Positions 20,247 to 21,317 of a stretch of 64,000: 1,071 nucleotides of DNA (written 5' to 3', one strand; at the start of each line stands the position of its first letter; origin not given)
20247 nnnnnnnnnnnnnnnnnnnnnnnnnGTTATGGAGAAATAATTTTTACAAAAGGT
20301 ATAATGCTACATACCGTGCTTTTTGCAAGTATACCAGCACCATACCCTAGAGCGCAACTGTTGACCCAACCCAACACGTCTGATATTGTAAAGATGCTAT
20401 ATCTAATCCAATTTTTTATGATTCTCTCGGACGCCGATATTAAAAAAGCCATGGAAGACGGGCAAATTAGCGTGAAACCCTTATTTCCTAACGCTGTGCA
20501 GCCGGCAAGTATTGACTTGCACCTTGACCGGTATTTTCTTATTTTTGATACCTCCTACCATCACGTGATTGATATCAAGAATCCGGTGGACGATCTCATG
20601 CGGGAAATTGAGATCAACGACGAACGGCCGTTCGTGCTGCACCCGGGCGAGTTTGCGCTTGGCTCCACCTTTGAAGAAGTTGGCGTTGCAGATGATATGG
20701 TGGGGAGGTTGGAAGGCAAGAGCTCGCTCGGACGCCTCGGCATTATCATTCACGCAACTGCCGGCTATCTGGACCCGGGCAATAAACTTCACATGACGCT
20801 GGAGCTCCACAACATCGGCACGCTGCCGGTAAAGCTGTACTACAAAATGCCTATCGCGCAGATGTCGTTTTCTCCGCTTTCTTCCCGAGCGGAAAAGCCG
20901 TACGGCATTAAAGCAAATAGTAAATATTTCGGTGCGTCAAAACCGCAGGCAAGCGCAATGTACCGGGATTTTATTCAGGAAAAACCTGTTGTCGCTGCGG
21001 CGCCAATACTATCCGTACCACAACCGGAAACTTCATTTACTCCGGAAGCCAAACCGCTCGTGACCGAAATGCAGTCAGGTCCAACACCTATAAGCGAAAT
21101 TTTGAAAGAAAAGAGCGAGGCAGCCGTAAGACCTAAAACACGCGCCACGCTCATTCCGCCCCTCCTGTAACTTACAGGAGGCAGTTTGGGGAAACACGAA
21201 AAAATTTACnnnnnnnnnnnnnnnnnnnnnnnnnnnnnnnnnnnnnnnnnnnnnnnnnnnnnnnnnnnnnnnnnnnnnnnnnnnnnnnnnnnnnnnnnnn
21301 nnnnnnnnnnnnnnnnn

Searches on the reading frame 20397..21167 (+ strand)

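Call 3: search_protein_families(library=pfam, proteins=[window:20397-21167:+], max_evalue=0.01)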
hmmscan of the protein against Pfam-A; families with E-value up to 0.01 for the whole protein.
window:20397-21167:+ (257 aa): 4 families
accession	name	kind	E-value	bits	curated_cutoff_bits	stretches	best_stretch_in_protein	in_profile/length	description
PF22769.1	DCD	-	3.7e-41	141.2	27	1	9-159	1-151/153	dCTP deaminase-like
PF06559.16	DCD_N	-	1.3e-06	28.8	21.4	1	9-118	4-115/164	2'-deoxycytidine 5'-triphosphate deaminase (DCD) N-terminal domain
PF22569.1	DCD_C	-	0.0029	17.4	22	1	58-179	53-183/192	2'-deoxycytidine 5'-triphosphate deaminase (DCD), C-terminal domain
PF20914.2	DNA_pol_IIIA_C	-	0.0039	17.4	22.5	1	131-154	2-25/52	DNA polymerase III subunit alpha, C-terminal domain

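Call 4: search_protein_families(library=ncbifam, proteins=[window:20397-21167:+], max_evalue=0.01)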
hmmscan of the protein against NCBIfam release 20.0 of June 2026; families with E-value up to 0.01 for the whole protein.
window:20397-21167:+ (257 aa): 5 families
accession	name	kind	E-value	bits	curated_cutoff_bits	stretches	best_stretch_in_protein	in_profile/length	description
TIGR02274.1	dCTP_deam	equivalog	5.1e-55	185.9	92.8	1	9-187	1-179/180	dCTP deaminase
NF005734.0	PRK07559.1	equivalog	4.9e-08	32.2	283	1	9-119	11-123/368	2'-deoxycytidine 5'-triphosphate deaminase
NF001862.0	PRK00601.1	equivalog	0.00056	19.6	103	1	76-162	37-124/150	dUTP diphosphatase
TIGR00576.1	dut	superfamily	0.002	17.9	102.55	1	79-163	33-118/143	dUTP diphosphatase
NF002598.0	PRK02253.1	equivalog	0.0033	16.9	130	1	26-164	22-153/167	deoxyuridine 5'-triphosphate nucleotidohydrolase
